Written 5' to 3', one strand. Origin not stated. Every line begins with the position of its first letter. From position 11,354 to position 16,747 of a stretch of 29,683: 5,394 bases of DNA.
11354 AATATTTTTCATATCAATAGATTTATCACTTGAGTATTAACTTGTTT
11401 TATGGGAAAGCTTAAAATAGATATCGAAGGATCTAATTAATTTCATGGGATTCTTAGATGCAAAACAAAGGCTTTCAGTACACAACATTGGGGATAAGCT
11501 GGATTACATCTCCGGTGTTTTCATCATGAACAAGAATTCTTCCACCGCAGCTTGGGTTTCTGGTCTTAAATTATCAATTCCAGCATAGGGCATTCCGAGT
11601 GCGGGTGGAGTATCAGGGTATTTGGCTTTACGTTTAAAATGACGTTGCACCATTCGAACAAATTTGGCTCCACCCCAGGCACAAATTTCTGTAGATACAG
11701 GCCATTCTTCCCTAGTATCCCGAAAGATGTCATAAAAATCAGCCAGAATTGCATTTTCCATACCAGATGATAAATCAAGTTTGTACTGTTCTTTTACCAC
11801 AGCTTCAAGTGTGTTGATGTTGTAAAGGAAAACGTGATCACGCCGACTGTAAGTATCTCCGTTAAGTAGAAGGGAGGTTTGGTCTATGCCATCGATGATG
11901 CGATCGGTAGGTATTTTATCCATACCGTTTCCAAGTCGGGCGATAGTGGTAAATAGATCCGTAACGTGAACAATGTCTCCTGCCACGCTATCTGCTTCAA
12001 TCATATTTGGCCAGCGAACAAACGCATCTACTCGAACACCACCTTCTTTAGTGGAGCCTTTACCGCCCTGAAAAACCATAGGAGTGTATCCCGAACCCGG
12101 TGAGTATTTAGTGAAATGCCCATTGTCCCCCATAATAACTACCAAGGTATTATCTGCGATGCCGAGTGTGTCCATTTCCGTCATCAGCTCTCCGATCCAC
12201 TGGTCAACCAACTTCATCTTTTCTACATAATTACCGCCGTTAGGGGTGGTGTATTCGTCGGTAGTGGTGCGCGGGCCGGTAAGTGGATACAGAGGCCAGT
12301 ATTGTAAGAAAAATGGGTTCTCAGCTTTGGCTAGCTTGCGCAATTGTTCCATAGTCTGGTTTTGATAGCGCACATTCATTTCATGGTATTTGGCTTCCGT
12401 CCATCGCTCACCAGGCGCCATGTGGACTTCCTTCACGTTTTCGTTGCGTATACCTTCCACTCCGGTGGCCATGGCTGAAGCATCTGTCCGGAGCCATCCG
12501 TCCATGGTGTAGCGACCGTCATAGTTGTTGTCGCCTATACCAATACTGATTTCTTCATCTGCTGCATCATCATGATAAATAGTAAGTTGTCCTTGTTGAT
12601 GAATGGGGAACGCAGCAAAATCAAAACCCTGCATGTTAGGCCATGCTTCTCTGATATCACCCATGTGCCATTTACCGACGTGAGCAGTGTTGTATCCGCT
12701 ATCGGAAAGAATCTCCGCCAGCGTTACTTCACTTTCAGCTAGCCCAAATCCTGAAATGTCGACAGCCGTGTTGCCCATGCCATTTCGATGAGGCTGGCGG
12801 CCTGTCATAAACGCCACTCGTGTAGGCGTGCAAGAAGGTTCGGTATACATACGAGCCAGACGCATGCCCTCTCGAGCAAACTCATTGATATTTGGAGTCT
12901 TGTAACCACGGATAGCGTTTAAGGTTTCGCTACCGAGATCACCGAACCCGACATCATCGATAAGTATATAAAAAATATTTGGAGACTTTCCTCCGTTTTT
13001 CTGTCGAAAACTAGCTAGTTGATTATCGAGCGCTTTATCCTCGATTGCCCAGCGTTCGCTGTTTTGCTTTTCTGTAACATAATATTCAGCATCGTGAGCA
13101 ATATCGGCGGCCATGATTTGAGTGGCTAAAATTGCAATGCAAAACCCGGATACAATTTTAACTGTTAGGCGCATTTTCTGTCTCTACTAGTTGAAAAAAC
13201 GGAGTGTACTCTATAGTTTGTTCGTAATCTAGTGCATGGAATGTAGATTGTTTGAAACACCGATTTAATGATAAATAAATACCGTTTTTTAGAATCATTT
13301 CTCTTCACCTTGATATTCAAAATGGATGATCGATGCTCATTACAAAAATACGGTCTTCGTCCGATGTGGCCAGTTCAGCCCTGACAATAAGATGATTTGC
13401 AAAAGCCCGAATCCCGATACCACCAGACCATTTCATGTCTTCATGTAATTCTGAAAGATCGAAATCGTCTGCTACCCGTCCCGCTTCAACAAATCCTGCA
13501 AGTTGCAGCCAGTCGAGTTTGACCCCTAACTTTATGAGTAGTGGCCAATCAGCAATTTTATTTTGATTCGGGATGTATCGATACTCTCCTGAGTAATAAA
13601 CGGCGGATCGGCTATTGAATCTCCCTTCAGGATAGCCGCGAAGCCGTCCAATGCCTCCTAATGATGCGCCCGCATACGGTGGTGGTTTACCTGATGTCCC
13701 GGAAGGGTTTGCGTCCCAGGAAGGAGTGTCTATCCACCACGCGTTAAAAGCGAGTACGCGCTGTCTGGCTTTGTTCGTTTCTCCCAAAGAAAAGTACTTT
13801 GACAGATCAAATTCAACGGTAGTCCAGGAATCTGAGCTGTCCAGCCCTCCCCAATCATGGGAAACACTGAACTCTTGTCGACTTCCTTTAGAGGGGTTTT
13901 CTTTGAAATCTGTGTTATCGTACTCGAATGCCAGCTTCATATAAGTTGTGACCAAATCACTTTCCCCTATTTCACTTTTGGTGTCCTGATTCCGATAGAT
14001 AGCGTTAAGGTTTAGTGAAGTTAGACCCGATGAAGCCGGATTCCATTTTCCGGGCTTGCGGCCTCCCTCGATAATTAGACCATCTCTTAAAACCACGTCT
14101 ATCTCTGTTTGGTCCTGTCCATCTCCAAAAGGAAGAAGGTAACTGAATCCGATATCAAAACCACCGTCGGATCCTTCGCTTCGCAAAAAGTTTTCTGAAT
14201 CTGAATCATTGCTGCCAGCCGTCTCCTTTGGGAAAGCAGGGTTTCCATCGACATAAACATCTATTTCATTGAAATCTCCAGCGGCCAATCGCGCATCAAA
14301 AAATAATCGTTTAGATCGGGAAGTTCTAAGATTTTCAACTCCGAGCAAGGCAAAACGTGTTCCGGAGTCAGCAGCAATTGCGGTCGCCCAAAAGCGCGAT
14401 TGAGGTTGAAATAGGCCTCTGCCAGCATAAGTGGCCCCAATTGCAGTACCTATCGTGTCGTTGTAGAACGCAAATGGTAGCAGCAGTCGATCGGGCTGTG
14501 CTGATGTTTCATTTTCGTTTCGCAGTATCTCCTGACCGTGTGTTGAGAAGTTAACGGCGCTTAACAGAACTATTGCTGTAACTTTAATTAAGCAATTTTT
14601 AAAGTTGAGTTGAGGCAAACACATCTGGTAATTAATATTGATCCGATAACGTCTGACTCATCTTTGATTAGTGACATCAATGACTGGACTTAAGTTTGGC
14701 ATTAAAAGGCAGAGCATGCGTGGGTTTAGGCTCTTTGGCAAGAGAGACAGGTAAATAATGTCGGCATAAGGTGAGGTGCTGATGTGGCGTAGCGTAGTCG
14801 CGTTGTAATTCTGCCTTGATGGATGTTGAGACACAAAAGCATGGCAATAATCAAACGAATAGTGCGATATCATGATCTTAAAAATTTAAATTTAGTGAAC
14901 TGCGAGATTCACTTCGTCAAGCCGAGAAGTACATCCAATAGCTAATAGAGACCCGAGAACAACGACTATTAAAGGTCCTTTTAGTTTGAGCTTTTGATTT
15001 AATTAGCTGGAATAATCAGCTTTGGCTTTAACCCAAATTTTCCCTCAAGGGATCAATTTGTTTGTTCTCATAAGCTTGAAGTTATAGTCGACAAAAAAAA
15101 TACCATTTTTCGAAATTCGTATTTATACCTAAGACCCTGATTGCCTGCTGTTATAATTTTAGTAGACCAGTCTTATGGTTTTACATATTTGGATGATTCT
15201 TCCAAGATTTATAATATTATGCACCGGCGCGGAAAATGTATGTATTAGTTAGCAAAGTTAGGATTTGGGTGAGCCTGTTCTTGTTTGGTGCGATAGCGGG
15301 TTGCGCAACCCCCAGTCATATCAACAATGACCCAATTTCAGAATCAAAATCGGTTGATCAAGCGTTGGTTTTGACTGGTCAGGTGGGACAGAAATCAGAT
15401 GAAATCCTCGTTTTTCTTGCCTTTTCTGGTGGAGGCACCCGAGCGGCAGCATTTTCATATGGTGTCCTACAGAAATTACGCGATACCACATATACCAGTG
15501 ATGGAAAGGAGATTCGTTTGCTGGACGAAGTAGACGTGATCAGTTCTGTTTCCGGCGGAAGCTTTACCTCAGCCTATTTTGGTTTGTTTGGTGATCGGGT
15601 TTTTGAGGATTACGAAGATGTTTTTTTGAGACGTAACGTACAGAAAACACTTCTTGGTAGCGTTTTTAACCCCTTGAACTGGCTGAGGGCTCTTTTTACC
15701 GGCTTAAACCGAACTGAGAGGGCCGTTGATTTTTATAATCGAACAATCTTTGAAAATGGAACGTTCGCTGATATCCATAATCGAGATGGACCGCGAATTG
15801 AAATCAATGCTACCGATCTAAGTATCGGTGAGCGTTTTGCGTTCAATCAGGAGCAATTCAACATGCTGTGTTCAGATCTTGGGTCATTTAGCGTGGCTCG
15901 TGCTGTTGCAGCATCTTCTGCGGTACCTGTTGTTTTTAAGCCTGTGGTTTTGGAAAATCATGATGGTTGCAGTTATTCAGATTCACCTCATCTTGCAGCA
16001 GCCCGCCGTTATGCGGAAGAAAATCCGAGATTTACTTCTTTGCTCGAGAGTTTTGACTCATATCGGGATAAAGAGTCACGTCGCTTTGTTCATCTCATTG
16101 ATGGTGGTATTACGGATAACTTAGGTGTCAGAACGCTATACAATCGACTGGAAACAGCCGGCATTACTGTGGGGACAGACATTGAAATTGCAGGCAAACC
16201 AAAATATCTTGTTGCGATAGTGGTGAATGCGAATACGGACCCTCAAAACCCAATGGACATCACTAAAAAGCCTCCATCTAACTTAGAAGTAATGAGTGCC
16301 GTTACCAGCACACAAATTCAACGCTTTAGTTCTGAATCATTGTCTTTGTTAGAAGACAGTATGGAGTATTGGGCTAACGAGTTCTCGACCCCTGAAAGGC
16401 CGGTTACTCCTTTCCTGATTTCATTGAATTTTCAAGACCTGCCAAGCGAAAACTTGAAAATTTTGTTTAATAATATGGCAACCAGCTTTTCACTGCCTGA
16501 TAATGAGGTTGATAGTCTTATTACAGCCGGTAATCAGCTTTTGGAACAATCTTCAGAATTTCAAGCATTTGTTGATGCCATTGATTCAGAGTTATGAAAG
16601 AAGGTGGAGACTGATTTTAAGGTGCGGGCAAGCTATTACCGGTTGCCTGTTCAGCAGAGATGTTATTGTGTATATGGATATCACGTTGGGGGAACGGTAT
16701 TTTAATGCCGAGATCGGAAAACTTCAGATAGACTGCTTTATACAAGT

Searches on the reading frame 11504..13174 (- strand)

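Call 7: search_protein_families(library=pfam, proteins=[window:11504-13174:-])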
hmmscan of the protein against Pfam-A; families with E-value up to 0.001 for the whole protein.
window:11504-13174:- (556 aa): 2 families
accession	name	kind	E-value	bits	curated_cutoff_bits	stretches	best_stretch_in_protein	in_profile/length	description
PF00884.28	Sulfatase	-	4.8e-37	128.3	25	1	65-415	1-299/301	Sulfatase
PF01663.27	Phosphodiest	-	4.2e-07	30.3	23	0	313-353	181-221/342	Type I phosphodiesterase / nucleotide pyrophosphatase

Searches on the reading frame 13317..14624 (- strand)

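Call 7: search_protein_families(library=pfam, proteins=[window:13317-14624:-])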
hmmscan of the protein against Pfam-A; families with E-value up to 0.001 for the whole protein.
window:13317-14624:- (435 aa): 1 family
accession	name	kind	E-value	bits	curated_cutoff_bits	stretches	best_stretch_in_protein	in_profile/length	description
PF01103.29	Omp85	-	2.8e-09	37.4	24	1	216-406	104-290/325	Omp85 superfamily domain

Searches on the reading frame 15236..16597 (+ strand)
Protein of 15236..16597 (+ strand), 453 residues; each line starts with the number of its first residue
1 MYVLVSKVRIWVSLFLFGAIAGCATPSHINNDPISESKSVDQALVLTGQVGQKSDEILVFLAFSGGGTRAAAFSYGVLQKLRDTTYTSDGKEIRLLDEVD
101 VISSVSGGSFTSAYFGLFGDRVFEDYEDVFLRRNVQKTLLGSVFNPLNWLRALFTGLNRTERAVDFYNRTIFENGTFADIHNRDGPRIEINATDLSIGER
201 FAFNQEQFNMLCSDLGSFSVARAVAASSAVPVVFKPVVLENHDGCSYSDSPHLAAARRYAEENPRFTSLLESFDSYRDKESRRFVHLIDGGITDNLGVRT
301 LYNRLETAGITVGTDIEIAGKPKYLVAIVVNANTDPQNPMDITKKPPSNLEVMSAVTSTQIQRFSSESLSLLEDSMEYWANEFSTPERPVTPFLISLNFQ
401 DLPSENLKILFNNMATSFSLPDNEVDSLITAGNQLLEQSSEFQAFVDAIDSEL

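Call 7: search_protein_families(library=pfam, proteins=[window:15236-16597:+])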
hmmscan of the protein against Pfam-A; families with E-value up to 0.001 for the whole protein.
window:15236-16597:+ (453 aa): 1 family
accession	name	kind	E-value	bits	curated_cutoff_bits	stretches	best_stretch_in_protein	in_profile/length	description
PF01734.28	Patatin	-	5e-19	69.7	27.7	1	61-301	1-190/191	Patatin-like phospholipase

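Call 80: find_encoding_contigs(protein=window:15236-16597:+, flank=3000, max_places=10)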
Protein window:15236-16597:+ (453 aa): no gene with exactly this product is on record in the collection.
